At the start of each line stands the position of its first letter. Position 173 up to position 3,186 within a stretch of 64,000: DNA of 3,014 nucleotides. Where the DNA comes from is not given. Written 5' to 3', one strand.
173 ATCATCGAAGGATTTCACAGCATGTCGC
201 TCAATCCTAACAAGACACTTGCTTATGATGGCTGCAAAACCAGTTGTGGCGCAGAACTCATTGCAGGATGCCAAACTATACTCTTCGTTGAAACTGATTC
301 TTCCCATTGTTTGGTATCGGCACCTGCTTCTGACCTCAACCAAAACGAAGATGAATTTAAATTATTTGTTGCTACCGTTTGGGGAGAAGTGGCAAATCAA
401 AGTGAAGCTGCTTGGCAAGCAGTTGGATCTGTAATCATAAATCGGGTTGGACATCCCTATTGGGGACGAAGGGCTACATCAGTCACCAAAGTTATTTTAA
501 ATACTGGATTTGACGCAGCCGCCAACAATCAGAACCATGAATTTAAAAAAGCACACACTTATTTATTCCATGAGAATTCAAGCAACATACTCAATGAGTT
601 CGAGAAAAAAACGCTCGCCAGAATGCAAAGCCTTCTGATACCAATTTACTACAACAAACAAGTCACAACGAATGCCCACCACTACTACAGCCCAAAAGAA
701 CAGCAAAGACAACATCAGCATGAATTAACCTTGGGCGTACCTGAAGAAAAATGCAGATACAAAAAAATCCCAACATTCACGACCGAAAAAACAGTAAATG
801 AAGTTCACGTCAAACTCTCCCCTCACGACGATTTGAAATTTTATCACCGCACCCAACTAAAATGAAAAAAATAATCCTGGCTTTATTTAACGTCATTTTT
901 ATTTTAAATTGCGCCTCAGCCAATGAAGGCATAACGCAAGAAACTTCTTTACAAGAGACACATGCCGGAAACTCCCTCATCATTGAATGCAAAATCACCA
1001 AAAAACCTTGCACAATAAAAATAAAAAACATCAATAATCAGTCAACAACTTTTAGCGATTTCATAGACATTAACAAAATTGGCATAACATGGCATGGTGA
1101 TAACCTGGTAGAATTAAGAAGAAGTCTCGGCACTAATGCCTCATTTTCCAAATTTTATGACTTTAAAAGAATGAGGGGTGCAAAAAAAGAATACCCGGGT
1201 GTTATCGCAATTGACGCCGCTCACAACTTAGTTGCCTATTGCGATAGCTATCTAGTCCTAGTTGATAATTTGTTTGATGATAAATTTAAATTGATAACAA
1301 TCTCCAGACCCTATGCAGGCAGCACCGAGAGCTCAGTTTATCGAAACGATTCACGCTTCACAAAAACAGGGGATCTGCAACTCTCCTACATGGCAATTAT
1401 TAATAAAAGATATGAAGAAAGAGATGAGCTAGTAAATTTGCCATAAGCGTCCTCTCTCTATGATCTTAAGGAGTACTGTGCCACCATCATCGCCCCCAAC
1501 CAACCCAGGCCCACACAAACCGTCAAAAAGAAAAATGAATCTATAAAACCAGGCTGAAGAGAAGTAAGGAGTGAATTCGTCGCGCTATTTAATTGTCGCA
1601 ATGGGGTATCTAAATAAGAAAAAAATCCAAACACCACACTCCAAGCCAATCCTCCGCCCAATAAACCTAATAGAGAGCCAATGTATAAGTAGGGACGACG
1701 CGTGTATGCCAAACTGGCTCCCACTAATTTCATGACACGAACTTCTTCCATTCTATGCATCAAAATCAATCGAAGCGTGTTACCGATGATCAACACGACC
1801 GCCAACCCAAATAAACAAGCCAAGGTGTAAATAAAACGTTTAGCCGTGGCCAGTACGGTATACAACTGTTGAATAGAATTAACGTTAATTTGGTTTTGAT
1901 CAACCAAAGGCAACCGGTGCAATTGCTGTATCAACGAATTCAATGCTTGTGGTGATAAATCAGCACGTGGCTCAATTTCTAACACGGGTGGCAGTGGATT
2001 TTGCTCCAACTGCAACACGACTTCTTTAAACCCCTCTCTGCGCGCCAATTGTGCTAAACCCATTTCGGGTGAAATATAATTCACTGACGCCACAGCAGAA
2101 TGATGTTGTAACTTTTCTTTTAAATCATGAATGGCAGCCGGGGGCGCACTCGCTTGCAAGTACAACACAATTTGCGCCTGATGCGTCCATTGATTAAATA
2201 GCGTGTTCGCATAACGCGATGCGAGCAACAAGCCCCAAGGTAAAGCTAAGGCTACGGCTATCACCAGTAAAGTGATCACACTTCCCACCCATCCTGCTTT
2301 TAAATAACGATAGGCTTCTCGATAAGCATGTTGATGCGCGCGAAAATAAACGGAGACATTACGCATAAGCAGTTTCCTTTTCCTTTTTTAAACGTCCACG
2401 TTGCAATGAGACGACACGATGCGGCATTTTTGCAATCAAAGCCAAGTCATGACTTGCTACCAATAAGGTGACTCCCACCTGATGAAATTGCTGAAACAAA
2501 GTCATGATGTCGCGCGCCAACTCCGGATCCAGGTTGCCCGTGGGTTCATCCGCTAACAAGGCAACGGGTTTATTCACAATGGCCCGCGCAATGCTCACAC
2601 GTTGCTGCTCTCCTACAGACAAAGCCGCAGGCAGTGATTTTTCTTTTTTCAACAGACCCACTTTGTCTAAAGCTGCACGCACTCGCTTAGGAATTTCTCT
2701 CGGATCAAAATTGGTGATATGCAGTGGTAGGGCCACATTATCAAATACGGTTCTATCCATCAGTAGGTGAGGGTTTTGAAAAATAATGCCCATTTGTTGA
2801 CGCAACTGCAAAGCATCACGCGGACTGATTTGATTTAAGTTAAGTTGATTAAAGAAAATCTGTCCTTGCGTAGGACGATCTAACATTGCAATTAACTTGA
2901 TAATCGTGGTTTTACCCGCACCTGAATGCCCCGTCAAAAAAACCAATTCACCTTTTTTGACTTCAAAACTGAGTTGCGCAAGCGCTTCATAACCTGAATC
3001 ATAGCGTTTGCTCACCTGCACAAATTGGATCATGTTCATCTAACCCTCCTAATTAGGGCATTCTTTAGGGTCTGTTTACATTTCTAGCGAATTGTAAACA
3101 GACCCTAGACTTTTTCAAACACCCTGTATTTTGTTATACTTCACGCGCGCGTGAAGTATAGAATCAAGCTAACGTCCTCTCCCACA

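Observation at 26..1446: PAAR-like domain fused to SleB/CwlJ-type peptidoglycan hydrolase, with translationally coupled secreted partner: candidate antibacterial toxin-immunity pair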

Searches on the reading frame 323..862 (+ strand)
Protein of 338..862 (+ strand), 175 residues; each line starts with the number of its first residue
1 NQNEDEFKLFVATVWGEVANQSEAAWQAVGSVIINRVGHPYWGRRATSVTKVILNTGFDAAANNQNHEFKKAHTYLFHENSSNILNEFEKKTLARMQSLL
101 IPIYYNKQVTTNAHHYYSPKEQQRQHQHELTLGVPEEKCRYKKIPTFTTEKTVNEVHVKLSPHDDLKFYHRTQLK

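Call 52: search_protein_representatives(alignment_id=A3)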
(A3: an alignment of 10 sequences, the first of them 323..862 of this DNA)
Query: 10 sequences, 162 profile positions. Proteins with E-value up to 0.001 (for the whole library): 338; up to 1e-10: 171; up to 1e-30: 47. The best 150 are listed.
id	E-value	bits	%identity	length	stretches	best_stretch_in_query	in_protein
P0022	5.4e-57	208.6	-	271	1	2-161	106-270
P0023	9.9e-53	194.7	-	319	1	3-161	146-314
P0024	4.1e-47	176.5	-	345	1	4-161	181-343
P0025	4.3e-46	173.1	-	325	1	2-161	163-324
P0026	1.5e-43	164.8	-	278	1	3-161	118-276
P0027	4.1e-42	160.2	-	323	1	2-161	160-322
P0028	5.7e-40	153.2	-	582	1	3-160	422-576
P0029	9.9e-40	152.5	-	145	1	30-161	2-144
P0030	1.5e-39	151.9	-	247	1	2-161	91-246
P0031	4.4e-39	150.3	-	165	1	4-161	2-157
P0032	2.2e-38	148.1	-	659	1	3-161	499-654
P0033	3.2e-38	147.6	-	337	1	3-160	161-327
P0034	4.2e-38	147.2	-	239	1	3-161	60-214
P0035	1.3e-37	145.6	-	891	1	2-159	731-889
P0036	1.9e-37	145.0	-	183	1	3-161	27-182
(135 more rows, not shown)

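Call 55: search_protein_families(library=pfam, alignment_id=A4, max_evalue=0.001)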
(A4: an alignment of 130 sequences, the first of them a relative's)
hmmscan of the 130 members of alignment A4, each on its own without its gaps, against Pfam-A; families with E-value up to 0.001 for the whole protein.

A. member 1, P0022 (271 aa): 2 families
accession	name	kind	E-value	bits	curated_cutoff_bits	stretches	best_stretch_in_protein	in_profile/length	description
PF05488.18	PAAR_motif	-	4.1e-18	65.8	27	1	9-80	1-70/70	PAAR motif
PF07486.17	Hydrolase_2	-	0.00027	22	27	1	125-224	2-79/100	Cell Wall Hydrolase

B. families by the number of members that match (of 130 scanned): 29 families (the first 25 are shown)
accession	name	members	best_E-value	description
PF07486.17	Hydrolase_2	81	6.8e-13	Cell Wall Hydrolase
PF01476.26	LysM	9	4.2e-16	LysM domain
PF05638.18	T6SS_HCP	7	3.2e-24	Type VI secretion system effector, Hcp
PF01471.23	PG_binding_1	7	5.7e-21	Putative peptidoglycan binding domain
PF01551.29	Peptidase_M23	7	4.7e-17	Peptidase family M23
PF05954.17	Phage_GPD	5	1.2e-52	Phage tail baseplate hub (GPD)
PF05488.18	PAAR_motif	4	2.4e-20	PAAR motif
PF05593.20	RHS_repeat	3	2.1e-56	RHS Repeat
PF14107.11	DUF4280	3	1.2e-11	Domain of unknown function (DUF4280)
PF10106.14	DUF2345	3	5.7e-10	Uncharacterized protein conserved in bacteria (DUF2345)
PF04717.18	Phage_base_V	2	5.1e-11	Type VI secretion system/phage-baseplate injector OB domain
PF05257.22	CHAP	2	3.9e-06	CHAP domain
PF00036.39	EF-hand_1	2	6.4e-05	EF hand domain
PF09374.15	PG_binding_3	2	7.7e-05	Predicted Peptidoglycan domain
PF18925.5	DUF5675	1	1.2e-23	Family of unknown function (DUF5675)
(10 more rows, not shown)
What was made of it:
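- On Hydrolase_2 / SleB-CwlJ (Pfam PF07486): 81 of 130 relatives hit Hydrolase_2, best E=6.8e-13 (call 55).
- Checked: 81 of the 130 closest family representatives hit Hydrolase_2, best E=6.8e-13 (call 55).
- Among the 130 nearest representatives it is fused to T6SS_HCP (7), VgrG/Phage_GPD (5), PAAR (4), DUF4280 (3) and RHS (3) (calls 52, 55). Hydrolase_2 enzymes also occur with LysM, PG_binding_1 or Peptidase_M23 domains as ordinary wall hydrolases (call 55).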

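Call 71: search_dna_similar(query=window:338-862:+, collection=phages, mode=protein, max_evalue=0.001, max_rows=20)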
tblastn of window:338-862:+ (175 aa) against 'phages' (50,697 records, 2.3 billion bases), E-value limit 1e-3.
No match.
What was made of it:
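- No hit to the hydrolase domain in 50,697 phage records (call 71).
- Tried and rejected: Phage collection: no hit to the hydrolase domain (call 71).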

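Call 79: list_cluster_members(proteins=[P0022, P0023, P0024, P0025, P0026, P0027, P0028, P0030, P0032, P0035])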
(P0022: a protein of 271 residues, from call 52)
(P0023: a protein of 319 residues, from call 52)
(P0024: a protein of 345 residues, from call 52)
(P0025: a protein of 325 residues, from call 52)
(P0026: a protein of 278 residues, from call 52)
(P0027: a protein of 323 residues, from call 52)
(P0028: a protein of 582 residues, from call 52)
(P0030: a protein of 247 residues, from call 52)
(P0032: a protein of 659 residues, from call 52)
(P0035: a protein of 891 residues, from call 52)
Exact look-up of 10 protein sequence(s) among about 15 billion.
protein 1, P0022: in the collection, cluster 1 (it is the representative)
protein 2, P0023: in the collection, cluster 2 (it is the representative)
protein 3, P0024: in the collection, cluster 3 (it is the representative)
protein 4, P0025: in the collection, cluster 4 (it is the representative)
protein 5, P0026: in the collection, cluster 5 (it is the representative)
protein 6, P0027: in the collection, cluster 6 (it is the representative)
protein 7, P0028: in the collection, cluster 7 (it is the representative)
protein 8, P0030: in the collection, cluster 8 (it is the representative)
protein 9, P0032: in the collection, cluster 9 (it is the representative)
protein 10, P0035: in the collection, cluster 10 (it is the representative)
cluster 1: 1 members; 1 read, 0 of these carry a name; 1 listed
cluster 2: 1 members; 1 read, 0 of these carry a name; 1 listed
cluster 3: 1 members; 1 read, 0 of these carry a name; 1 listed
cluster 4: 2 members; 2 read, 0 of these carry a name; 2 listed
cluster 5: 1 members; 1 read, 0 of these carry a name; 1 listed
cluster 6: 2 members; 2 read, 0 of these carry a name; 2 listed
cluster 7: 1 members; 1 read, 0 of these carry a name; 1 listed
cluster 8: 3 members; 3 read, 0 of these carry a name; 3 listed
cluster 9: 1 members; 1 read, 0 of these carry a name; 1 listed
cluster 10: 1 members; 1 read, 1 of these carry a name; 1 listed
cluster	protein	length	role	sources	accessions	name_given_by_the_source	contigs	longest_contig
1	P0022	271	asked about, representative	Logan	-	-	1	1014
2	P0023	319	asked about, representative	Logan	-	-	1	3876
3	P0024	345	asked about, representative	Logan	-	-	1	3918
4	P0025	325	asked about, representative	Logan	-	-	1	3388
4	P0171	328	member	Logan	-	-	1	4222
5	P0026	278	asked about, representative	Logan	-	-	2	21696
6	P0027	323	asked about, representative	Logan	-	-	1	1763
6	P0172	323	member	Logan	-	-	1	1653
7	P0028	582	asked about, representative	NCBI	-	-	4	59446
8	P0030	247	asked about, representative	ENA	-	-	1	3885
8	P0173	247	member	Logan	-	-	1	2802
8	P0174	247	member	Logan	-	-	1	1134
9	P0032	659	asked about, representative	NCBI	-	-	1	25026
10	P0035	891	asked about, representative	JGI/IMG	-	type VI secretion system secreted protein VgrG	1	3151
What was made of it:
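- Tried and rejected: Names or taxonomy for the closest relatives: all unnamed metagenome proteins (call 79).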

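Call 81: find_encoding_contigs(protein=P0026, flank=10000, max_places=3)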
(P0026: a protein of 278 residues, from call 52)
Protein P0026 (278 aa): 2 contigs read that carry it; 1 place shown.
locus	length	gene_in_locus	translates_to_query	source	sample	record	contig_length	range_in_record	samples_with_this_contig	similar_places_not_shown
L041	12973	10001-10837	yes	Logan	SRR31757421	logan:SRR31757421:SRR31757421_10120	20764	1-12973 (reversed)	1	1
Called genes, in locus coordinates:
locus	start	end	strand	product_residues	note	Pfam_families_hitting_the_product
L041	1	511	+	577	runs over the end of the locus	-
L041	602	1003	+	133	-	PF18765:Polbeta, PF01909:NTP_transf_2 (weak)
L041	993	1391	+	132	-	PF01934:HepT-like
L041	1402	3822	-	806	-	PF02518:HATPase_c, PF00204:DNA_gyraseB, PF01751:Toprim, PF21249:GyrB_hook, PF18053:GyrB_insert, PF00986:DNA_gyraseB_C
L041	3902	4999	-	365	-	PF02463:SMC_N, PF13166:AAA_13 (weak), PF13175:AAA_15 (weak), PF13476:AAA_23, PF13555:AAA_29 (faint), PF13304:AAA_21 (weak)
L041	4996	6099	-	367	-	PF00712:DNA_pol3_beta, PF02767:DNA_pol3_beta_2, PF02768:DNA_pol3_beta_3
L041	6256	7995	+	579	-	PF00528:BPD_transp_1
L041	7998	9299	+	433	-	PF00005:ABC_tran, PF13304:AAA_21 (faint), PF09821:AAA_assoc_C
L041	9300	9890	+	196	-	-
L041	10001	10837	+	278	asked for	PF05488:PAAR_motif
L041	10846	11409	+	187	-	-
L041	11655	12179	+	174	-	-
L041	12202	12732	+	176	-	-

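Call 94: search_protein_families(library=pfam, proteins=[L041:9300-9887:+, L041:11655-12176:+, L041:12202-12729:+], max_evalue=0.01)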
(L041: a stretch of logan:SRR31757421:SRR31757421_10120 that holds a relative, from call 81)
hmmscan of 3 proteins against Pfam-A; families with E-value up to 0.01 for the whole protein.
L041:9300-9887:+ (196 aa): 0 families

L041:11655-12176:+ (174 aa): 0 families

L041:12202-12729:+ (176 aa): 0 families

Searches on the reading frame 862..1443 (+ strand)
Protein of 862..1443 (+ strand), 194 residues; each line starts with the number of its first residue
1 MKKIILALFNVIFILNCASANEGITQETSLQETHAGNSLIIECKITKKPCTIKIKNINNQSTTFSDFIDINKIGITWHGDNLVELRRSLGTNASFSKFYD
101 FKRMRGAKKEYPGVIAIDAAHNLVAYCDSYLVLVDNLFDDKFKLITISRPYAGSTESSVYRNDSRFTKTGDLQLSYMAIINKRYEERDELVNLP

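Call 3: search_protein_families(library=pfam, proteins=[window:862-1443:+], max_evalue=1)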
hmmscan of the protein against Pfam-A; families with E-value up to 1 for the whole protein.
window:862-1443:+ (194 aa): 0 families

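Call 4: search_protein_families(library=ncbifam, proteins=[window:862-1443:+], max_evalue=1)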
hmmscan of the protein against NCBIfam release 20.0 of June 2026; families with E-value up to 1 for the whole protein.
window:862-1443:+ (194 aa): 1 family
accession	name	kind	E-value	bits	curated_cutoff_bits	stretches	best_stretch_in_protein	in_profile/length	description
NF043068.1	glycl_HYPD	equivalog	0.039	12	1100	1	29-83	296-351/784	trans-4-hydroxy-L-proline dehydratase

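Call 10: find_homologous_proteins(query=window:862-1443:+)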
Query window:862-1443:+ (194 aa): 1 proteins with E <= 0.001 among 84 candidates.
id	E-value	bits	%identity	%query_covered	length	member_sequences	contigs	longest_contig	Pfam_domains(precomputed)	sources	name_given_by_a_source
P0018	6.6e-124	428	100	100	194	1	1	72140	-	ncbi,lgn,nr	ncbi:MAG: hypothetical protein HY939_01615 [Gammaproteobacteria bacterium]|nr:hypothetical protein [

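Call 31: find_homologous_proteins(query=A2, max_evalue=0.01)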
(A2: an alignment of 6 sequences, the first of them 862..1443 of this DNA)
Query A2 (6 sequences) (194 aa, profile of the alignment): 4 proteins with E <= 0.01 among 2869 candidates.
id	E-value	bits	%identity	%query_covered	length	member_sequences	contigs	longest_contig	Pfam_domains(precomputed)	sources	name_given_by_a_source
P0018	1.8e-79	284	100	100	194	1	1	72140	-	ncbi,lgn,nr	ncbi:MAG: hypothetical protein HY939_01615 [Gammaproteobacteria bacterium]|nr:hypothetical protein [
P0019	1.3e-48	183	27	15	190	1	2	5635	-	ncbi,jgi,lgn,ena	-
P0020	9.5e-47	177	31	31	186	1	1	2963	-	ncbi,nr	ncbi:MAG: hypothetical protein JSR33_09675, partial [Proteobacteria bacterium]|nr:hypothetical prote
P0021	1.8e-5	43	40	18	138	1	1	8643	-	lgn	-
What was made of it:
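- Tried and rejected: ORF2 homologues by word-indexed search: only itself with the single sequence, and 3 distant proteins with a profile (calls 10, 31).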

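Call 65: predict_structure(alignment_id=A5)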
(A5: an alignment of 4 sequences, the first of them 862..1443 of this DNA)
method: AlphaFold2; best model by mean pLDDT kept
length: 194 residues; sequences in the alignment: 4
mean_pLDDT: 69.6   pTM: 0.64
mean pLDDT of the five models: 69.6, 63.6, 58.5, 40.3, 39.4
residues with pLDDT >= 90: 4; 70-90: 104; 50-70: 62; < 50: 24
segments of 3 or more residues with pLDDT < 50: 19-29, 150-158
pLDDT, mean of each block of 10 residues (from residue 1): 80 62 40 52 54 66 60 75 79 78 79 87 82 82 57 45 81 80 79 79
secondary structure, 60 per line:
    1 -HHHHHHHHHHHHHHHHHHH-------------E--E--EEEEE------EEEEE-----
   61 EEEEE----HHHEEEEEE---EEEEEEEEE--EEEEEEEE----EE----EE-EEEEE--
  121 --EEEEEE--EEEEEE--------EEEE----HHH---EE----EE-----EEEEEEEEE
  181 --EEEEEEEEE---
elements in order: H2-20 E40-44 E51-55 E61-65 E73-78 E82-90 E93-100 E114-118 E123-128 E131-136 E145-148 E172-180 E183-191
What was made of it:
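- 862..921 (+): Sec signal peptide (aa 1-20), with a predicted cleavage site ASA|NE. AF2 helix 2-20 followed by an all-beta body (call 65).
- Checked: AF2 models aa 2-20 as a helix (call 65).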

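Call 68: fold_search(model_id=the predicted structure, library=pdb)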
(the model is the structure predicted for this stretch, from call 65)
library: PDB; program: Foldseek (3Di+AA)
matches with E <= 10: 599; with E <= 0.001: 0
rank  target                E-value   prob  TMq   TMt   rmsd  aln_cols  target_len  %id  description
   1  9exf_C                1.1e-03  1.00  0.39  0.24   8.0       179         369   13  Crystal structure of Yeast Clathrin Heavy Chain N-terminal domain bound to YAP1801 peptide (LIDM) (released 2024-11-13)
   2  9n6z_LO               2.7e-03  1.00  0.35  0.12   9.0       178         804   13  SSU processome maturation and disassembly, State D (released 2025-11-05)
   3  8bbg_A                3.5e-03  1.00  0.39  0.08   8.4       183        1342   16  Structure of the IFT-A complex; anterograde IFT-A train model (released 2022-12-21)
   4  5uzw_B                4.5e-03  1.00  0.43  0.15   7.1       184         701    9  PCY1 G696Insertion Variant in Complex with Follower Peptide and the Covalent Inhibitor ZPP (released 2017-05-31)
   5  8bbf_A                4.7e-03  1.00  0.38  0.13   8.5       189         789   16  Structure of the IFT-A complex; IFT-A1 module (released 2022-12-07)
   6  8fky_SP               4.7e-03  0.99  0.30  0.18   9.5       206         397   11  Human nucleolar pre-60S ribosomal subunit (State F) (released 2023-07-12)
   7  3o4g_C                5.2e-03  1.00  0.44  0.19   6.4       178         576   12  Structure and Catalysis of Acylaminoacyl Peptidase (released 2010-11-17)
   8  9exg_C                5.2e-03  1.00  0.39  0.25   8.1       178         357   13  Crystal structure of Yeast Clathrin Heavy Chain N-terminal domain bound to Epsin-2 peptide (LIDL) (released 2024-11-13)
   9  5uzw_A                5.5e-03  1.00  0.44  0.16   6.7       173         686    9  PCY1 G696Insertion Variant in Complex with Follower Peptide and the Covalent Inhibitor ZPP (released 2017-05-31)
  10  2z2o_A                5.8e-03  0.99  0.35  0.26   8.8       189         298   13  Crystal Structure of apo virginiamycin B lyase from Staphylococcus aureus (released 2007-06-19)
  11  3o4g_A                6.1e-03  1.00  0.44  0.19   6.3       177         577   12  Structure and Catalysis of Acylaminoacyl Peptidase (released 2010-11-17)
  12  6n31_A                6.7e-03  0.99  0.32  0.24   8.3       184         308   10  WD repeats of human WDR12 (released 2018-12-12)
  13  6n31_B                7.9e-03  0.99  0.32  0.24   8.3       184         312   10  WD repeats of human WDR12 (released 2018-12-12)
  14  2z2o_D                8.3e-03  0.98  0.33  0.24   8.2       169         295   14  Crystal Structure of apo virginiamycin B lyase from Staphylococcus aureus (released 2007-06-19)
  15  2z2n                  9.2e-03  0.97  0.32  0.23  11.8       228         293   10  Crystal Structure of selenomethionine substituted virginiamycin B lyase from Staphylococcus aureus (released 2007-06-19)
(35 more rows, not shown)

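Call 87: search_protein_families(library=pfam, alignment_id=A6, max_evalue=0.1)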
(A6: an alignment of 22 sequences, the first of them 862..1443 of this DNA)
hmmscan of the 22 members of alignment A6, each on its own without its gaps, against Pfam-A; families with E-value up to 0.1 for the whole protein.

A. member 1, window:862-1443:+ (194 aa): 0 families

B. families by the number of members that match (of 22 scanned): 12 families
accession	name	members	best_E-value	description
PF14903.11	WG_beta_rep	1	0.0036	WG containing repeat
PF08005.17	PHR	1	0.0059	PHR domain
PF17427.7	Phi29_Phage_SSB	1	0.0066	Phage Single-stranded DNA-binding protein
PF16032.11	DUF4788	1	0.03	Domain of unknown function (DUF4788)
PF22768.1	SPP1_Dit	1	0.033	Siphovirus-type tail component, C-terminal domain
PF08860.15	DUF1827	1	0.043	Domain of unknown function (DUF1827)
PF00647.24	EF1G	1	0.047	Elongation factor 1 gamma, conserved domain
PF23298.1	FZ_RECK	1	0.05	RECK, frizzled-like domain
PF13141.11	DUF3979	1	0.058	Protein of unknown function (DUF3979)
PF07359.16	LEAP-2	1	0.06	Liver-expressed antimicrobial peptide 2 precursor (LEAP-2)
PF18218.6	Spa1_C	1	0.072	Lantibiotic immunity protein Spa1 C-terminal domain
PF23181.1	bHLH_INO4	1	0.087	INO4 bHLH domain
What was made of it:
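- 862..1446 (+): ORF2: a 194-aa predicted periplasmic cognate immunity protein. No Pfam family matches (calls 3, 87).
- Tried and rejected: ORF2 against Pfam and NCBIfam: nothing (calls 3, 4, 87).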

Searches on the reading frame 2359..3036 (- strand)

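Call 93: search_protein_families(library=pfam, proteins=[window:2359-3036:-], max_evalue=0.001)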
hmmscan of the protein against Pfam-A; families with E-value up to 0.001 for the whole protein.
window:2359-3036:- (225 aa): 4 families
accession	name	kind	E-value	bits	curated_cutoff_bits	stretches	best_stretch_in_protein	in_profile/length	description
PF00005.33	ABC_tran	-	1.5e-34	120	25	1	20-166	2-136/137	ABC transporter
PF13304.12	AAA_21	-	9.7e-09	36.1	27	0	161-201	263-303/304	AAA domain, putative AbiEii toxin, Type IV TA system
PF13191.12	AAA_16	-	9.1e-05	23.4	32.6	1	25-70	18-63/167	AAA ATPase domain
PF13555.12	AAA_29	-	0.00029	21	27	1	24-64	17-56/61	P-loop containing region of AAA domain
